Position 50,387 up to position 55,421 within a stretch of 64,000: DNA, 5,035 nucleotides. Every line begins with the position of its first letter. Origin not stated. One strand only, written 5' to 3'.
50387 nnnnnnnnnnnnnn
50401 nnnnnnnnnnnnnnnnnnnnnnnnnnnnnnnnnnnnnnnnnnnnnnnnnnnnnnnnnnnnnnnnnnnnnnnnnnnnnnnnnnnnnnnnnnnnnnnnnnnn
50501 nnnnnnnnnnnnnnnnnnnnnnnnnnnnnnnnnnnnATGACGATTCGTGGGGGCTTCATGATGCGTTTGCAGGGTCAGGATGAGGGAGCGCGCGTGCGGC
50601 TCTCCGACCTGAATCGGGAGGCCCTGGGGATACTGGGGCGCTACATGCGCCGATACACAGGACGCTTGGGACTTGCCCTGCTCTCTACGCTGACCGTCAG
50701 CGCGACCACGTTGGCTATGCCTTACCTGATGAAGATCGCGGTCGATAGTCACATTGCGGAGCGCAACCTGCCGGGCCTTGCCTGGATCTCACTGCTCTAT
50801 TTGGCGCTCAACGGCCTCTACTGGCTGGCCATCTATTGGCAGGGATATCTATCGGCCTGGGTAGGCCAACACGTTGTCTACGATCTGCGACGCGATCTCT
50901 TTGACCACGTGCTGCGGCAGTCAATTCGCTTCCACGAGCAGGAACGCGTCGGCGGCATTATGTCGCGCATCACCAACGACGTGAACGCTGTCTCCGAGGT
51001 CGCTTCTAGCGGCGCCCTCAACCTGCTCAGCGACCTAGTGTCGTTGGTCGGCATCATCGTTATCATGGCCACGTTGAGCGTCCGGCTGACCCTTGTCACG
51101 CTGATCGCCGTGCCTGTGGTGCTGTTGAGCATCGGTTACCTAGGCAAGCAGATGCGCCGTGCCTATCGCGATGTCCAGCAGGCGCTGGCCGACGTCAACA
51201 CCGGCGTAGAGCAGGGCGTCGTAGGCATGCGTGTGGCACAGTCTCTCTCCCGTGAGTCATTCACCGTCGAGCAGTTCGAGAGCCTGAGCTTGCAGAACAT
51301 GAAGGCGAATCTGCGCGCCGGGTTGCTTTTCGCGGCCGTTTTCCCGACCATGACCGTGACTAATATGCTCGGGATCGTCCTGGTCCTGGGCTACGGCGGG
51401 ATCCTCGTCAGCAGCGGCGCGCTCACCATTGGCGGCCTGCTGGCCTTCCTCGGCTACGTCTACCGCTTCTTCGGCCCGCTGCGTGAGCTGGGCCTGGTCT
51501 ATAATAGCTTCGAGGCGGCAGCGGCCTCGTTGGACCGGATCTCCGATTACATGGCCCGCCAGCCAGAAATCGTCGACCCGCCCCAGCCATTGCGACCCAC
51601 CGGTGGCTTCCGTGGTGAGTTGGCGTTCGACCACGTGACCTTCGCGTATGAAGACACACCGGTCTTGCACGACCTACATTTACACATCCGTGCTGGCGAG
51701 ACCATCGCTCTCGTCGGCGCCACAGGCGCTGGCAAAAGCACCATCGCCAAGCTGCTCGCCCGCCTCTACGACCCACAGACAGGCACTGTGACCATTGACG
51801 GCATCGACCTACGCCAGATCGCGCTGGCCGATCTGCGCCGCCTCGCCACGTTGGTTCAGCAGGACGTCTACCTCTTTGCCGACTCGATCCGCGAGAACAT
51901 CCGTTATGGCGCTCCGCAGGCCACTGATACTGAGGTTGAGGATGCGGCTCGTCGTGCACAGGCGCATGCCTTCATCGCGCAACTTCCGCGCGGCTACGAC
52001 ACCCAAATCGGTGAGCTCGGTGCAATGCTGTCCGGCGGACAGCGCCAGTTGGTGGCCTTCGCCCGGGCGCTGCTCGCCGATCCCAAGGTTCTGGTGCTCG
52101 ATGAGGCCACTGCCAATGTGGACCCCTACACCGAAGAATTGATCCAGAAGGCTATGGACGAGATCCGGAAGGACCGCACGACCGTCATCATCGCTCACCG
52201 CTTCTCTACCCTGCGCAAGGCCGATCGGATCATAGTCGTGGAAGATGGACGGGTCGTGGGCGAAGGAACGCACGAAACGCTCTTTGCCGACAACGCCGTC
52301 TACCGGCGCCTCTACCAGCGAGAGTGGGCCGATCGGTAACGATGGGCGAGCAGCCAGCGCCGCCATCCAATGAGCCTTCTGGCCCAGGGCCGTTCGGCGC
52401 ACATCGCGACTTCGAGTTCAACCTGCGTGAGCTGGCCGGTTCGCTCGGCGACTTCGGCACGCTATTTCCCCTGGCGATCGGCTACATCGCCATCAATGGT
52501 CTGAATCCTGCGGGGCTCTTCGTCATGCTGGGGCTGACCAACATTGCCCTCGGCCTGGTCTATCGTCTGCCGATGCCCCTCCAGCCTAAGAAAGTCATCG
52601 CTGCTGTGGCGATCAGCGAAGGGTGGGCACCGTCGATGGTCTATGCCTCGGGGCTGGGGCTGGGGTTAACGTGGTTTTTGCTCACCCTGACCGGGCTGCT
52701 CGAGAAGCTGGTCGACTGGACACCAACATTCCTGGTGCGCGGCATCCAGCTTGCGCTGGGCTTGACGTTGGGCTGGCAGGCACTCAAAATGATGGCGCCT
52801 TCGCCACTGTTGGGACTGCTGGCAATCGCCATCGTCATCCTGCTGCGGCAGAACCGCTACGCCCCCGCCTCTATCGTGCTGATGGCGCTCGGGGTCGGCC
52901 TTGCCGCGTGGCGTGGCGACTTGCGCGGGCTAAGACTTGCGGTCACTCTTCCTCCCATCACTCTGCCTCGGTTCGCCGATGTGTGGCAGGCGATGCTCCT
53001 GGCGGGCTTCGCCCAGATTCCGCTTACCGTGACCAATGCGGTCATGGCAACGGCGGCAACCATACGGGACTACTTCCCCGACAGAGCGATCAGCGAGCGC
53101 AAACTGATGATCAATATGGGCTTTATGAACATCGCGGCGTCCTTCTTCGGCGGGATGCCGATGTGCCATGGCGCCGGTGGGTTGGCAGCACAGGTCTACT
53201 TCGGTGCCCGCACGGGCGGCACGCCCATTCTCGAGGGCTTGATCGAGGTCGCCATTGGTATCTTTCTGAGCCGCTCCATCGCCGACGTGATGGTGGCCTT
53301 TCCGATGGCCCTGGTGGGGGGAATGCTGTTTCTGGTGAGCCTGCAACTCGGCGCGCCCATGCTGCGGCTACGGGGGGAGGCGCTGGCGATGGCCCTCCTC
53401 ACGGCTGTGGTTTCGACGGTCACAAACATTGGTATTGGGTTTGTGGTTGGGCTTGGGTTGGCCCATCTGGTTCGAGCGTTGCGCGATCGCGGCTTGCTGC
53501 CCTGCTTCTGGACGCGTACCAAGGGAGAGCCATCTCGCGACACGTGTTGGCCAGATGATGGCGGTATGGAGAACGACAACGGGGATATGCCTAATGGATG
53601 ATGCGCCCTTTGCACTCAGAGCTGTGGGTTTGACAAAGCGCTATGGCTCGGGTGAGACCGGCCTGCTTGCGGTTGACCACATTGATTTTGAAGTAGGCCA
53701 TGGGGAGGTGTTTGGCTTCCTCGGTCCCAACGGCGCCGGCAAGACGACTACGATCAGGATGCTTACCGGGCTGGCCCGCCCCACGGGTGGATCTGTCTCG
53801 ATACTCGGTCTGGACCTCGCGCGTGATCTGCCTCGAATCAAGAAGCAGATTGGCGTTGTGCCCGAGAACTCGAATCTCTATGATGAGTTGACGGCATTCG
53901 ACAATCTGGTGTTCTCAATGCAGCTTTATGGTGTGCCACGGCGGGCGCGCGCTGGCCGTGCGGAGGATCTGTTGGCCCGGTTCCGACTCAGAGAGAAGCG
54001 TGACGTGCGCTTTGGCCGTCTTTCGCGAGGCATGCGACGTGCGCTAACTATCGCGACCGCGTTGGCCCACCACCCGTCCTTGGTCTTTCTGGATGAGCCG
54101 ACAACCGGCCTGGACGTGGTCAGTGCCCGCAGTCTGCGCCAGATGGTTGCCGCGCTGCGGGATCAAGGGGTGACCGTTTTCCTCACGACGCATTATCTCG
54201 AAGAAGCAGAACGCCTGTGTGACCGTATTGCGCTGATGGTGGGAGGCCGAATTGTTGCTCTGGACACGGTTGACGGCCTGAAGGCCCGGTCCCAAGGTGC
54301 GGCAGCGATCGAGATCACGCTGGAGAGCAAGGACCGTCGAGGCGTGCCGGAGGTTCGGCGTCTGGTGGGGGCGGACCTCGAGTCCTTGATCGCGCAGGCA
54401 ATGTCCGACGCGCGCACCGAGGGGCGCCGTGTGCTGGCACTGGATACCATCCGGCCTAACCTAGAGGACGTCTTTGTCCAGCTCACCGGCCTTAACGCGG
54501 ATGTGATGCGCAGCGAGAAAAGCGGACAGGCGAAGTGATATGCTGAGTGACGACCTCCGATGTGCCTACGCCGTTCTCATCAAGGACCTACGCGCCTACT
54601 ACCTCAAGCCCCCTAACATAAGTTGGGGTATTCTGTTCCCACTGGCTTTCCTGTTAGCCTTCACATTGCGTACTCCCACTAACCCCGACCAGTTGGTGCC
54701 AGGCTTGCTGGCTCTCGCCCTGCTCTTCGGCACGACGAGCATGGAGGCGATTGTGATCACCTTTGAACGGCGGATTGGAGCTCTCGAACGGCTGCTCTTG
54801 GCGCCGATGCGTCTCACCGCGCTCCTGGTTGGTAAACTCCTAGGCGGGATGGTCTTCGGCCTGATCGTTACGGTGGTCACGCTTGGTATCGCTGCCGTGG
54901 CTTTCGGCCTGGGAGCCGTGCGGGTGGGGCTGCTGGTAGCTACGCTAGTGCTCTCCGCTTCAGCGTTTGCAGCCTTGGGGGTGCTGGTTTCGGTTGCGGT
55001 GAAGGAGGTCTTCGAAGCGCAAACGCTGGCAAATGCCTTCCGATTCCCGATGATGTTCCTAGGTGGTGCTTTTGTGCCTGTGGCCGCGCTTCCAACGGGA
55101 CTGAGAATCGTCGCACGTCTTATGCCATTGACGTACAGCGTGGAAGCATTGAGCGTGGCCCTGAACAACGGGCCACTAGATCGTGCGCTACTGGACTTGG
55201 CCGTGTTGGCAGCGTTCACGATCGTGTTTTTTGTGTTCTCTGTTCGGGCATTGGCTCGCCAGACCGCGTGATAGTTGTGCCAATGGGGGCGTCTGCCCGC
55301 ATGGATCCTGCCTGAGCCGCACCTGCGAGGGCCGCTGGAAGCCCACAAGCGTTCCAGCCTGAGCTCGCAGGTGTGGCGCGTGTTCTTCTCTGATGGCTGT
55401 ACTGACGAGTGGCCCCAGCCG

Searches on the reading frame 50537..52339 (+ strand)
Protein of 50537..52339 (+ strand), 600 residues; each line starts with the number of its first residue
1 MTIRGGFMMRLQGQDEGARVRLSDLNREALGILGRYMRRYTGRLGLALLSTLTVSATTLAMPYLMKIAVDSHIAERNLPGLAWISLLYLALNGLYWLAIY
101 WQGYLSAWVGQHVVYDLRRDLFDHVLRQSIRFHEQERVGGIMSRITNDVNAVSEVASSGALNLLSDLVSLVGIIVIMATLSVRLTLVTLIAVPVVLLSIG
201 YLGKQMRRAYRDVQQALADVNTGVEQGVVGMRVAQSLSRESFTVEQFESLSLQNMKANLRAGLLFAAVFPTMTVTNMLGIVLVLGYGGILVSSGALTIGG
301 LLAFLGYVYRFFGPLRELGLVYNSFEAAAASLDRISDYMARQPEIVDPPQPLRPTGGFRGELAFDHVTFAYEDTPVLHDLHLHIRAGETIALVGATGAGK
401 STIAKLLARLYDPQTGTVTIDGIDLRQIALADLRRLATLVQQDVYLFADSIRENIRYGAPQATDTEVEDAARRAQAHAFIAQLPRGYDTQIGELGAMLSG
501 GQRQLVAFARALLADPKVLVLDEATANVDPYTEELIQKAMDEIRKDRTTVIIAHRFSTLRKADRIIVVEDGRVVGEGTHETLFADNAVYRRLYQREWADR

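Call 14: search_protein_families(library=pfam, proteins=[window:50537-52339:+], max_evalue=0.001)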
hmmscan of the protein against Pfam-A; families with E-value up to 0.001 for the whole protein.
window:50537-52339:+ (600 aa): 8 families
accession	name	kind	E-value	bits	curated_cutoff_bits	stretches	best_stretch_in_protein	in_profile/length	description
PF00664.28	ABC_membrane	-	4.8e-50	171.2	28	1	45-315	2-274/274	ABC transporter transmembrane region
PF00005.33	ABC_tran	-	3.2e-32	112.4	25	1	377-526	1-137/137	ABC transporter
PF02463.25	SMC_N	-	1.2e-06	28.6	40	1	415-569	108-212/220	RecF/RecN/SMC N terminal domain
PF13191.12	AAA_16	-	2.3e-05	25.4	32.6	1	383-544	18-160/167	AAA ATPase domain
PF13304.12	AAA_21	-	9.5e-05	23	27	0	471-552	214-295/304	AAA domain, putative AbiEii toxin, Type IV TA system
PF06414.18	Zeta_toxin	-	0.00011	22.1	22.3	1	390-428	19-57/199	Zeta toxin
PF13401.12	AAA_22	-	0.00016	22.5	27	0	389-528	7-96/130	AAA domain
PF13481.12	AAA_25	-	0.00095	19.3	27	0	380-408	26-54/195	AAA domain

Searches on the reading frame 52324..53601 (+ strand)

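Call 14: search_protein_families(library=pfam, proteins=[window:52324-53601:+], max_evalue=0.001)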
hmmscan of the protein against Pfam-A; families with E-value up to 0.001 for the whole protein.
window:52324-53601:+ (425 aa): 3 families
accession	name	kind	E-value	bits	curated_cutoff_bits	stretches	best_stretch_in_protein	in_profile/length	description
PF16983.11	MFS_MOT1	-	6.4e-49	165.4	30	2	225-342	3-111/111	Molybdate transporter of MFS superfamily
PF00916.26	Sulfate_transp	-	2.9e-05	23.5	23.2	1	162-341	166-355/380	Sulfate permease family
PF03594.19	BenE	-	0.00018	21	27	1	64-332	46-318/378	Benzoate membrane transport protein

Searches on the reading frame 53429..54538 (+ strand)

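Call 19: search_protein_families(library=pfam, proteins=[window:53429-54538:+], max_evalue=0.00001)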
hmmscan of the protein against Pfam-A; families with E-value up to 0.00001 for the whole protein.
window:53429-54538:+ (369 aa): 2 families
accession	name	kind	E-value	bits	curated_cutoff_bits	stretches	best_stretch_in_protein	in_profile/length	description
PF00005.33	ABC_tran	-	5.1e-31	108.5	25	1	83-226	2-137/137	ABC transporter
PF13304.12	AAA_21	-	5.7e-15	56.6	27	1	190-255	230-298/304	AAA domain, putative AbiEii toxin, Type IV TA system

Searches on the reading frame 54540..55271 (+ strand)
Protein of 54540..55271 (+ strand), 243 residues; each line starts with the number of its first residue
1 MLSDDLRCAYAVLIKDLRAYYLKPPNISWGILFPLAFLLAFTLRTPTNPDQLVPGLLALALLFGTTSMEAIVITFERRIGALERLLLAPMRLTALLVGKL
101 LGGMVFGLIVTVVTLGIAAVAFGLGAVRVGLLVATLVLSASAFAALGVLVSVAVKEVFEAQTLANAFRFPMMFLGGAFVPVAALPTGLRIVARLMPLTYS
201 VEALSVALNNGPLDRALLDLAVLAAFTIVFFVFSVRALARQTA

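Call 19: search_protein_families(library=pfam, proteins=[window:54540-55271:+], max_evalue=0.00001)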
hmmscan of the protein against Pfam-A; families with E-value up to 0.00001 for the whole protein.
window:54540-55271:+ (243 aa): 2 families
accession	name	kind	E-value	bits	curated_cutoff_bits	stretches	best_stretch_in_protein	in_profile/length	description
PF01061.29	ABC2_membrane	-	1.6e-27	96.8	26.9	1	11-207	5-209/211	ABC-2 type transporter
PF12698.13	ABC2_membrane_3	-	1.9e-23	83.6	31.6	1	50-235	162-346/347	ABC-2 family transporter protein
